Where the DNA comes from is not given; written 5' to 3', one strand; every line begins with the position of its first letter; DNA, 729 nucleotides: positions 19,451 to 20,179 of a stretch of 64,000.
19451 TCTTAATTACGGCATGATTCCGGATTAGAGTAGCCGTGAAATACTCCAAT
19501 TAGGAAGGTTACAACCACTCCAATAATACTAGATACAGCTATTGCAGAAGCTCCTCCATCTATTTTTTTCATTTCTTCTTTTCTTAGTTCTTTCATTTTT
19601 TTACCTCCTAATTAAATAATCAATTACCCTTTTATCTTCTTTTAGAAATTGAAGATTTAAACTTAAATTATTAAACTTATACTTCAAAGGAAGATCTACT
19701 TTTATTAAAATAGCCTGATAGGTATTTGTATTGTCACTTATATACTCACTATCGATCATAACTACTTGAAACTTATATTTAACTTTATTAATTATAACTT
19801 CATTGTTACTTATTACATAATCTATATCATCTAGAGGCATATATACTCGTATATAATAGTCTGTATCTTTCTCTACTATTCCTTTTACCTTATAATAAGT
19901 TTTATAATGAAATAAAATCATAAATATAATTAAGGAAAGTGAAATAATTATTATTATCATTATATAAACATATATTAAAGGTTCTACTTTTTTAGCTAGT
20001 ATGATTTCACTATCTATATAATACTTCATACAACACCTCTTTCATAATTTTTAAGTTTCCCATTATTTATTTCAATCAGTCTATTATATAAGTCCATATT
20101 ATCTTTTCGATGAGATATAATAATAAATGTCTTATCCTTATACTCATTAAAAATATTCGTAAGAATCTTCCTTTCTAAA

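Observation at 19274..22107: Two-peptide double-glycine bacteriocin locus with unannotated peptide genes and no visible immunity gene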

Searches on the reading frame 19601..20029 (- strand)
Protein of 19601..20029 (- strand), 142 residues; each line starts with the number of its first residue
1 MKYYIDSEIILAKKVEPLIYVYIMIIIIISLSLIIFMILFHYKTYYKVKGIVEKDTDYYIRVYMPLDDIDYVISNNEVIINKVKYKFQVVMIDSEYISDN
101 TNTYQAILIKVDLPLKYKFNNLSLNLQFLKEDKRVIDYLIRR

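Call 4: search_protein_families(library=ncbifam, proteins=[window:19601-20029:-], max_evalue=1)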
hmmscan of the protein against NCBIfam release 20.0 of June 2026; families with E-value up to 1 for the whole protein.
window:19601-20029:- (142 aa): 2 families
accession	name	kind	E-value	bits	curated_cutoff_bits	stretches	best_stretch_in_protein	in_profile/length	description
NF009301.0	PRK12658.1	equivalog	0.0066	16.2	156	1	11-50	65-104/125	Na+/H+ antiporter subunit C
NF045999.1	MAG1140_fam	equivalog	0.017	15.3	35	1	19-140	7-125/126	MAG1140 family protein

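Call 5: search_protein_families(library=pfam, proteins=[window:19601-20029:-], max_evalue=1)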
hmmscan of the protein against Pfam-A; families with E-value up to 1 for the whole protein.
window:19601-20029:- (142 aa): 2 families
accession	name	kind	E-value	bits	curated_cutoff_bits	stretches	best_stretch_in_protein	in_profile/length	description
PF15145.11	DUF4577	-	0.015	15.7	27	1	17-82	61-119/128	Domain of unknown function (DUF4577)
PF04584.19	Pox_A28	-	0.26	11.9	27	1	20-107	5-92/140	Poxvirus A28 family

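Call 8: find_homologous_proteins(query=window:19601-20029:-, max_evalue=0.01)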
Query window:19601-20029:- (142 aa): 138 proteins with E <= 0.01 among 175 candidates; the best 120 are listed.
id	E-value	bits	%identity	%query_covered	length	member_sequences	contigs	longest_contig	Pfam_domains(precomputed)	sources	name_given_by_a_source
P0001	1.1e-78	280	99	100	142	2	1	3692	-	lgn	-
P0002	1.5e-60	221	77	100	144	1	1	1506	-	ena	-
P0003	7.0e-60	219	75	100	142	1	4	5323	-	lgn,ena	-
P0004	1.1e-59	218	74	100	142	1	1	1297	-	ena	-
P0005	3.5e-59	217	73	100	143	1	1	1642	-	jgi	-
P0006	4.7e-59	216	72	100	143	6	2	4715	-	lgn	-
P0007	3.1e-58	214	75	100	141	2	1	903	-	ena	-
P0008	4.9e-58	213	73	100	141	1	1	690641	-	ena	-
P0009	6.0e-58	213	75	100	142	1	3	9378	-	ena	-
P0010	7.7e-58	212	75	100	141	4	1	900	-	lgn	-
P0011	6.1e-57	209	73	100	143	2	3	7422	-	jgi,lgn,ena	-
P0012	1.1e-55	205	71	100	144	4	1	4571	-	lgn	-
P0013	3.6e-54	201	73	100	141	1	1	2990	-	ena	-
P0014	4.9e-53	197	68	100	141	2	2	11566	-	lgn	-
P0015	1.3e-52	195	66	100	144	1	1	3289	-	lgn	-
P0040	1.3e-44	170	61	100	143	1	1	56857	-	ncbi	ncbi:MAG: hypothetical protein ACI4VL_02645 [Bacilli bacterium]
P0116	1.1e-34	137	51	98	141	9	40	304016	-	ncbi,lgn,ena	-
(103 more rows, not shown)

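Call 9: find_encoding_contigs(protein=P0116, flank=6000, max_places=3)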
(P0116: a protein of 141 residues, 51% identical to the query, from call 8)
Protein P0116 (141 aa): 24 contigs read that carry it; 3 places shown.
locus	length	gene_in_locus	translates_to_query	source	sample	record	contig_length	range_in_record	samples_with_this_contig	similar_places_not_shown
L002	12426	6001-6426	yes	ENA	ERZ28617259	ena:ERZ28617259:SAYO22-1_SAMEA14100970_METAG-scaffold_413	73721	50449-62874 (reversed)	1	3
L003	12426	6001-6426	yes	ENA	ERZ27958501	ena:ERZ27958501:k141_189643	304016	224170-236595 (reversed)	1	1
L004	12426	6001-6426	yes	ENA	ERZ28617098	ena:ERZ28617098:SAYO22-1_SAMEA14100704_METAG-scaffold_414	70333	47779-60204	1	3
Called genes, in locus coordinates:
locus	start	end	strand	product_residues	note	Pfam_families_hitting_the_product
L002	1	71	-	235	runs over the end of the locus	PF02308:MgtC, PF21770:MgtC_SapB_C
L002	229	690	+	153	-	-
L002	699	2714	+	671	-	PF00990:GGDEF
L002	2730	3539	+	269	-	PF03631:Virul_fac_BrkB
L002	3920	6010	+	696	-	PF03412:Peptidase_C39, PF00664:ABC_membrane, PF00005:ABC_tran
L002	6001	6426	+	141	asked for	-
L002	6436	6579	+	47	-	-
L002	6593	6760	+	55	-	-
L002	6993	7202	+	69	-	PF01165:Ribosomal_S21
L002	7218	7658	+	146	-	PF09424:YqeY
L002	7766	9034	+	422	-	PF03793:PASTA (weak), PF01522:Polysacc_deac_1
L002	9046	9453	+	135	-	-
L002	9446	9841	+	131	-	PF07963:N_methyl (weak)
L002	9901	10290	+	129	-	PF04472:SepF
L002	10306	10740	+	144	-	PF05103:DivIVA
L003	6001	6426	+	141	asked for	-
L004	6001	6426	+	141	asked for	-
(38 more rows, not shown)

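Call 10: find_encoding_contigs(protein=P0008, flank=6000, max_places=2)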
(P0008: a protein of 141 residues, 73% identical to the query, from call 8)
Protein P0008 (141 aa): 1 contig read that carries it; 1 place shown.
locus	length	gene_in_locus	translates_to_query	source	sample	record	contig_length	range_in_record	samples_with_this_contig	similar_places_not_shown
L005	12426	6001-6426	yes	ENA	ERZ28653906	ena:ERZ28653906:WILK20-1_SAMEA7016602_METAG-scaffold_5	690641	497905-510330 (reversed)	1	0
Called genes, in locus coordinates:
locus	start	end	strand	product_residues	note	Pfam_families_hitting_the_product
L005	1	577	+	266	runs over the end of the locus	PF03631:Virul_fac_BrkB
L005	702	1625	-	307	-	-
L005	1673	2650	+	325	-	PF00595:PDZ (faint), PF13180:PDZ_2, PF05362:Lon_C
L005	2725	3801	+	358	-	-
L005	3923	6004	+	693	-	PF03412:Peptidase_C39, PF00664:ABC_membrane, PF00005:ABC_tran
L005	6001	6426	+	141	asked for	-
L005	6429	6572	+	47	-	-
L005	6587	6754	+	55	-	-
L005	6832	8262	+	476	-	-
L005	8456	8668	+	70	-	PF01165:Ribosomal_S21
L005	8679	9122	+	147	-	PF09424:YqeY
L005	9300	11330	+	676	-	PF01751:Toprim, PF01131:Topoisom_bac, PF01396:Zn_ribbon_Top1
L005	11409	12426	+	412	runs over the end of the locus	-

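Call 11: find_encoding_contigs(protein=P0040, flank=6000, max_places=2)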
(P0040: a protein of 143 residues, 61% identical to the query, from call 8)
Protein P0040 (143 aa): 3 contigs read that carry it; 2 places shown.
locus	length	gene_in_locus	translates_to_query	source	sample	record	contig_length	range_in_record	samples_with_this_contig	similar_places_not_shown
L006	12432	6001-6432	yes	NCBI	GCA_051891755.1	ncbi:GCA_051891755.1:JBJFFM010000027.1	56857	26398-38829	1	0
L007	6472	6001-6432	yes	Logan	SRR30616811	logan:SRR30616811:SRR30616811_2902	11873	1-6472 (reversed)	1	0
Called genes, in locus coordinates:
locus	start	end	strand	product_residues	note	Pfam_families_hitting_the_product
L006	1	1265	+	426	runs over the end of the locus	PF13393:tRNA-synt_His, PF00587:tRNA-synt_2b, PF03129:HGTP_anticodon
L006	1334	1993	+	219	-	-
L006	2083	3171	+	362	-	-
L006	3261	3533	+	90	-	PF00886:Ribosomal_S16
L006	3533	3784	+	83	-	PF13083:KH_KhpA-B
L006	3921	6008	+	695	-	PF03412:Peptidase_C39, PF00664:ABC_membrane, PF00005:ABC_tran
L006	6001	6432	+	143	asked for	-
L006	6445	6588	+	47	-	-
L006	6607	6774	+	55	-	-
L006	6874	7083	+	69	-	PF01165:Ribosomal_S21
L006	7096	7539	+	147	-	PF09424:YqeY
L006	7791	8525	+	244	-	PF00106:adh_short, PF08659:KR, PF13561:adh_short_C2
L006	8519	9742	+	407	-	PF06838:Met_gamma_lyase, PF01053:Cys_Met_Meta_PP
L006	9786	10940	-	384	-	PF02557:VanY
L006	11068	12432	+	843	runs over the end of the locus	PF01624:MutS_I, PF05192:MutS_III, PF05190:MutS_IV, PF00488:MutS_V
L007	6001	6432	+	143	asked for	-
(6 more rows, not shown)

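Call 15: find_related_loci(query=A1, collection=genome_contigs, flank=5000)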
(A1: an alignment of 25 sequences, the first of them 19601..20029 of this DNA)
Query A1 (142 aa) in genome_contigs; peptide patterns used: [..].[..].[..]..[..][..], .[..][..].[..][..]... (x = any residue, [..] = any of these).
87 stretches matched a pattern; 19 encode a relative of the query (tblastn E <= 1e-3); 19 distinct loci.
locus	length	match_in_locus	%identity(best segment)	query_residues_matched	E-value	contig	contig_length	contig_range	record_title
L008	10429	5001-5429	61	1-142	8e-47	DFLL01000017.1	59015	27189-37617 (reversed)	MAG TPA_asm: Bacillales bacterium UBA3620 UBA3620_contig_6178, whole genome shotgun sequence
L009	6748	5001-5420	57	1-139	6e-44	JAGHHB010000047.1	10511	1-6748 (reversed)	MAG: Bacilli bacterium isolate MAG.282 k127_832669, whole genome shotgun sequence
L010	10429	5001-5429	61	1-142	8e-41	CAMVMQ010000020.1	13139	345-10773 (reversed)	MAG TPA_asm: uncultured Bacillales bacterium isolate SRR8387715_bin.84_metaWRAP_v1.3_MAG genome assembly, contig: ERZ142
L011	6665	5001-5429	60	1-142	7e-39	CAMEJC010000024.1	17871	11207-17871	MAG: uncultured Tenericutes bacterium isolate SRR15057922_bin.2_metaWRAP_v1.3_MAG genome assembly, contig: ERZ10407413.1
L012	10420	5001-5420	51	1-139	6e-36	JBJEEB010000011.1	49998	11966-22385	MAG: Bacilli bacterium isolate LOHA07_bin.021 NODE_153_length_49998_cov_11.736379, whole genome shotgun sequence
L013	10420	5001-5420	53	4-142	2e-34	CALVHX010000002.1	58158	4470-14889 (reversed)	MAG: uncultured Bacilli bacterium isolate BRZ_PI__bin89 genome assembly, contig: BRZ_PI__NODE_691_length_58158_cov_8.452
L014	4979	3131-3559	57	1-142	2e-34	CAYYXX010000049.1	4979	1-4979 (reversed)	MAG TPA_asm: uncultured Clostridium sp. isolate SRP313737_co1_1 genome assembly, contig: NODE_22899_length_4979_cov_25.4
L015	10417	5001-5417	51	5-142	1e-33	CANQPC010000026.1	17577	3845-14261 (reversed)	MAG: uncultured Bacilli bacterium isolate Lapin-032__bin43 genome assembly, contig: Lapin-032__NODE_4786_length_17577_co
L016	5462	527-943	57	4-141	4e-33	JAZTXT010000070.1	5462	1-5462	MAG: Bacilli bacterium isolate T1900045328_YK20190017.MAGScoT_cleanbin_000091 SGB_6491_k141_2798960, whole genome shotgu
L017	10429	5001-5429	55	1-142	4e-33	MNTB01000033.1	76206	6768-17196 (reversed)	MAG: Firmicutes bacterium CAG:321_26_22 Ley3_66761_scaffold_472, whole genome shotgun sequence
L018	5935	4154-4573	59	4-142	1e-32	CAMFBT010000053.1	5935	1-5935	MAG: uncultured Tenericutes bacterium isolate SRR15057929_bin.39_metaWRAP_v1.3_MAG genome assembly, contig: ERZ10407480.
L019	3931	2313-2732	59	4-142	1e-32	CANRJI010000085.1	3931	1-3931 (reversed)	MAG: uncultured Bacilli bacterium isolate Lapin-021__bin10 genome assembly, contig: Lapin-021__NODE_29218_length_3931_co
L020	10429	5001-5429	55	1-142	3e-32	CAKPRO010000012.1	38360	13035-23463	MAG: uncultured Bacilli bacterium isolate REFINED_METABAT215_TOP10_CONTIGS_1500_ASSEMBLY_K77_MERGED__Hadza_MoBio_hadza-E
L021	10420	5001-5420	49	4-142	1e-31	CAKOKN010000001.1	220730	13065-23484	MAG: uncultured Bacilli bacterium isolate REFINED_METABAT215_TOP10_CONTIGS_1500_ASSEMBLY_K77_MERGED__Hadza_MoBio_hadza-E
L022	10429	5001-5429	53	1-142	2e-31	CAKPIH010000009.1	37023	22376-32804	MAG: uncultured Bacilli bacterium isolate REFINED_METABAT215_TOP10_CONTIGS_1500_ASSEMBLY_K77_MERGED__Hadza_MoBio_hadza-A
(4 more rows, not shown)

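Call 22: search_solved_structures(query=A1, max_evalue=10, show_alignments=2)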
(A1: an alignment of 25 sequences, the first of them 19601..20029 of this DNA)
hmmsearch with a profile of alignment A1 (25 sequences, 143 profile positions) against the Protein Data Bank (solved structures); distinct sequences matched with E-value up to 10: 3.
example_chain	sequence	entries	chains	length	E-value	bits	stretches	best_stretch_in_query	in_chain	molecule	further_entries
1t4w_A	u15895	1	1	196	0.14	15.3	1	83-142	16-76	C.Elegans p53 tumor suppressor-like transcription factor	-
2qy7_A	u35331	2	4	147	0.34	14.1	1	52-120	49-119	Clathrin interactor 1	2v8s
1xgw_A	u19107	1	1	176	0.44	13.7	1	52-120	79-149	Epsin 4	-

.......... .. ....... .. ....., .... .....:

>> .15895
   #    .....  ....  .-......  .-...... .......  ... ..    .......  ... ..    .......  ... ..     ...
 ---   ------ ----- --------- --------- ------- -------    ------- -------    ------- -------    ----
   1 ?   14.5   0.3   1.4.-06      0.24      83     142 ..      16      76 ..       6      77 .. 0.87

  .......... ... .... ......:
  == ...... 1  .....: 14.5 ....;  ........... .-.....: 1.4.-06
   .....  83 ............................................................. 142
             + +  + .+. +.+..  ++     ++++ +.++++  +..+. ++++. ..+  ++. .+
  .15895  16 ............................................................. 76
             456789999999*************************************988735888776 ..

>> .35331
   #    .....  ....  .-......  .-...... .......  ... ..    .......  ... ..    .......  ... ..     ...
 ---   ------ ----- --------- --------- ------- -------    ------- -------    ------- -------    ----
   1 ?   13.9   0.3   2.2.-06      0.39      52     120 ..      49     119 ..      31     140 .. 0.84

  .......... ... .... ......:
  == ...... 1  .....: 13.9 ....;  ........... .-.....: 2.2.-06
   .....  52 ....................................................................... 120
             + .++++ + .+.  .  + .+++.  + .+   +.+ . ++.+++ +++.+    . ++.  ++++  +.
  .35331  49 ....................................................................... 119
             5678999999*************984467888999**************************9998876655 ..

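Call 27: predict_structure(alignment_id=A1)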
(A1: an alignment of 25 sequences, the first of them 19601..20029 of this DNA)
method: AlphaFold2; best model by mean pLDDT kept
length: 142 residues; sequences in the alignment: 25
mean_pLDDT: 83.1   pTM: 0.59
mean pLDDT of the five models: 83.1, 82.9, 82.5, 81.4, 79.1
residues with pLDDT >= 90: 32; 70-90: 94; 50-70: 14; < 50: 2
segments of 3 or more residues with pLDDT < 50: none
pLDDT, mean of each block of 10 residues (from residue 1): 57 75 95 88 88 85 86 84 89 81 86 86 90 78 59
secondary structure, 60 per line:
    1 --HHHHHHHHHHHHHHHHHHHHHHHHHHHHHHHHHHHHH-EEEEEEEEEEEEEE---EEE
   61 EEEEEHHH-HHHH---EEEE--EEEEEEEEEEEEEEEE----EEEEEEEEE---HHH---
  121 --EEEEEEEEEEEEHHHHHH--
elements in order: H3-39 E41-54 E58-65 H70-73 E77-80 E83-98 E103-111 E123-134 H135-140

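Call 29: fold_search(model_id=the predicted structure, library=pdb)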
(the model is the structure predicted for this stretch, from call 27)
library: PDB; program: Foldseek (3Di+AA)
matches with E <= 10: 778; with E <= 0.001: 0
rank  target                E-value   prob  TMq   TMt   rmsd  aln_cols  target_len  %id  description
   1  8ftm_B                1.2e-02  0.97  0.33  0.09   5.1       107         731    6  Setx-ssRNA-ADP-SO4 complex (released 2023-10-25)
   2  8wpe_A                1.2e-02  0.95  0.30  0.06   8.0       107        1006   17  Structure of monkeypox virus polymerase complex F8-A22-E4-H5 (tag-free A22) with exogenous DNA (released 2023-11-29)
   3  5n2e                  1.3e-02  0.97  0.31  0.06   5.3        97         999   16  Structure of the E9 DNA polymerase from vaccinia virus (released 2017-11-29)
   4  8ftm_A                1.3e-02  0.96  0.34  0.09   5.2       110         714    7  Setx-ssRNA-ADP-SO4 complex (released 2023-10-25)
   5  5n2h                  1.9e-02  0.93  0.31  0.06   7.5       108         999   18  Structure of the E9 DNA polymerase exonuclease deficient mutant (D166A+E168A) from vaccinia virus (released 2017-11-29)
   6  8zis_D                4.9e-02  0.92  0.36  0.12   6.9       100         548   11  HerA Hexamer (released 2025-03-12)
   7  8ram_O                5.2e-02  0.75  0.31  0.09   6.5       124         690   10  Structure of Sen1 bound RNA Polymerase II pre-termination complex (released 2024-10-30)
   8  6iok_J                7.0e-02  0.92  0.36  0.17   5.1        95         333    8  Cryo-EM structure of multidrug efflux pump MexAB-OprM (0 degree state) (released 2019-04-03)
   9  4l8j                  7.4e-02  0.84  0.33  0.17   5.4        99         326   12  Crystal structure of a Putative efflux transporter (BACEGG_01895) from Bacteroides eggerthii DSM 20697 at 2.06 A resolut (released 2013-07-03)
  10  9j3d_D                7.9e-02  0.95  0.36  0.17   5.5        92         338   10  Cryo-EM structure of TMexCD1-TOprJ1 (released 2025-08-13)
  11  4kkt_B                8.9e-02  1.00  0.51  0.30   4.5       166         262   10  Crystal Structure of BesA (P21 form) (released 2013-07-10)
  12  4kkt_A                8.9e-02  1.00  0.51  0.29   4.5       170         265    9  Crystal Structure of BesA (P21 form) (released 2013-07-10)
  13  5xu0_B                8.9e-02  0.99  0.42  0.28   3.6        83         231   12  Structure of the membrane fusion protein Spr0693 from Streptococcus pneumoniae R6 (released 2018-01-24)
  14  5nik_D                8.9e-02  0.98  0.39  0.18   4.0        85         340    8  Structure of the MacAB-TolC ABC-type tripartite multidrug efflux pump (released 2017-05-24)
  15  4kkt_D                9.4e-02  1.00  0.49  0.29   4.8       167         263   10  Crystal Structure of BesA (P21 form) (released 2013-07-10)
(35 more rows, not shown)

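Call 30: search_protein_representatives(alignment_id=A1)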
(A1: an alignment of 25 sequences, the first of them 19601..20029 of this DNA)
Query: 25 sequences, 143 profile positions. Proteins with E-value up to 0.001 (for the whole library): 358; up to 1e-10: 111; up to 1e-30: 9. The best 150 are listed.
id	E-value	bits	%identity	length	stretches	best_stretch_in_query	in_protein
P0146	4.4e-54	198.6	-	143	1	1-143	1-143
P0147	1.8e-52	193.3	-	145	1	1-141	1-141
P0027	1.1e-51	190.8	-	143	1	1-143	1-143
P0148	1.9e-51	190.0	-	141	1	4-142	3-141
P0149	2.2e-48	180.1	-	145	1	1-141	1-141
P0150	9.2e-48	178.1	-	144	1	3-142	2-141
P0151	6.6e-47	175.3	-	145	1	4-141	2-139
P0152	1.4e-39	151.5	-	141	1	1-141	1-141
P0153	1.9e-35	138.1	-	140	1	12-141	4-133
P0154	5.1e-30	120.5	-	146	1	1-142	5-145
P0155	1.8e-29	118.7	-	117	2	5-89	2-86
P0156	3.1e-28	114.8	-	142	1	4-142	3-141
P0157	1.2e-27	112.9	-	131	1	1-97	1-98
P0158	2.6e-27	111.8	-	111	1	3-99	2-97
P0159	2.9e-25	105.1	-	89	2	88-143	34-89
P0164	2.0e-20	89.5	-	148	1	3-141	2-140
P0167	8.0e-20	87.5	-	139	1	5-142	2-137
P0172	5.0e-19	84.9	-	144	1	1-142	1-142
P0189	4.3e-16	75.4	-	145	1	1-141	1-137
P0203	6.1e-14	68.4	-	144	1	6-142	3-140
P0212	4.2e-13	65.7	-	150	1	1-141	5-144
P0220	1.0e-12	64.5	-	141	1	1-142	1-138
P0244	3.0e-11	59.7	-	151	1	11-142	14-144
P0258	1.6e-10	57.3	-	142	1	1-141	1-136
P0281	1.3e-09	54.4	-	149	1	1-141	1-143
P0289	2.5e-09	53.5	-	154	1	3-140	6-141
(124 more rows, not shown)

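Call 32: search_protein_families(library=ncbifam, alignment_id=A2, max_evalue=0.01)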
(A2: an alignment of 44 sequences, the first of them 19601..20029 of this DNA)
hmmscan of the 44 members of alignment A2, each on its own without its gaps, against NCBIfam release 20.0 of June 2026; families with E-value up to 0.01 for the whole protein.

A. member 1, window:19601-20029:- (142 aa): 1 family
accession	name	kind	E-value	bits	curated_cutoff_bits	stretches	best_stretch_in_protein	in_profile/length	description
NF009301.0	PRK12658.1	equivalog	0.0066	16.2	156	1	11-50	65-104/125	Na+/H+ antiporter subunit C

B. families by the number of members that match (of 44 scanned): 4 families
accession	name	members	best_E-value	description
NF045999.1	MAG1140_fam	7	0.00078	MAG1140 family protein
NF033850.1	LCxxNW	1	0.0016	mobility-associated LCxxNW protein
NF002717.0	PRK02561.1-1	1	0.0018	cytochrome b559 subunit beta, long form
NF009301.0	PRK12658.1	1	0.0066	Na+/H+ antiporter subunit C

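Call 33: find_encoding_contigs(protein=P0164, flank=5000, max_places=3)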
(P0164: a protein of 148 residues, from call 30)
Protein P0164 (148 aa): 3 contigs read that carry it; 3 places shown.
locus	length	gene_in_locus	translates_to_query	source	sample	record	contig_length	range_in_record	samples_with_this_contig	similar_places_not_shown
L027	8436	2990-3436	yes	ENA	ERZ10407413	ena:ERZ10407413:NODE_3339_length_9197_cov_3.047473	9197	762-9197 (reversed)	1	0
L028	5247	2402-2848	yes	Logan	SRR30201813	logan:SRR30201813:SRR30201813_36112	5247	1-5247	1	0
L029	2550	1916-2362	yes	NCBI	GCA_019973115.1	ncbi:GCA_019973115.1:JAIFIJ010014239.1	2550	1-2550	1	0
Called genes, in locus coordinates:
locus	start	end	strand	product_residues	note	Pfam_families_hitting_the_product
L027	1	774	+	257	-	?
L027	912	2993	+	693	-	PF03412:Peptidase_C39, PF00664:ABC_membrane, PF00005:ABC_tran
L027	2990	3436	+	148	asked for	-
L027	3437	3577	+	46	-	-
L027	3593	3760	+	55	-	-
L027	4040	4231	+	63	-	PF01165:Ribosomal_S21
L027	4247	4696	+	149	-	PF09424:YqeY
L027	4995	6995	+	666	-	PF17191:RecG_wedge, PF04851:ResIII, PF00270:DEAD, PF07517:SecA_DEAD (weak), PF00271:Helicase_C, PF19833:RecG_dom3_C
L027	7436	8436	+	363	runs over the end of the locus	PF09545:RE_AccI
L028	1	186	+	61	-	?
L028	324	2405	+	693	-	PF03412:Peptidase_C39, PF00664:ABC_membrane, PF00005:ABC_tran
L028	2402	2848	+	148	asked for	-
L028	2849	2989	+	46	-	-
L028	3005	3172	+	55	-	-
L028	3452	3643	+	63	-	PF01165:Ribosomal_S21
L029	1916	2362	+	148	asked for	-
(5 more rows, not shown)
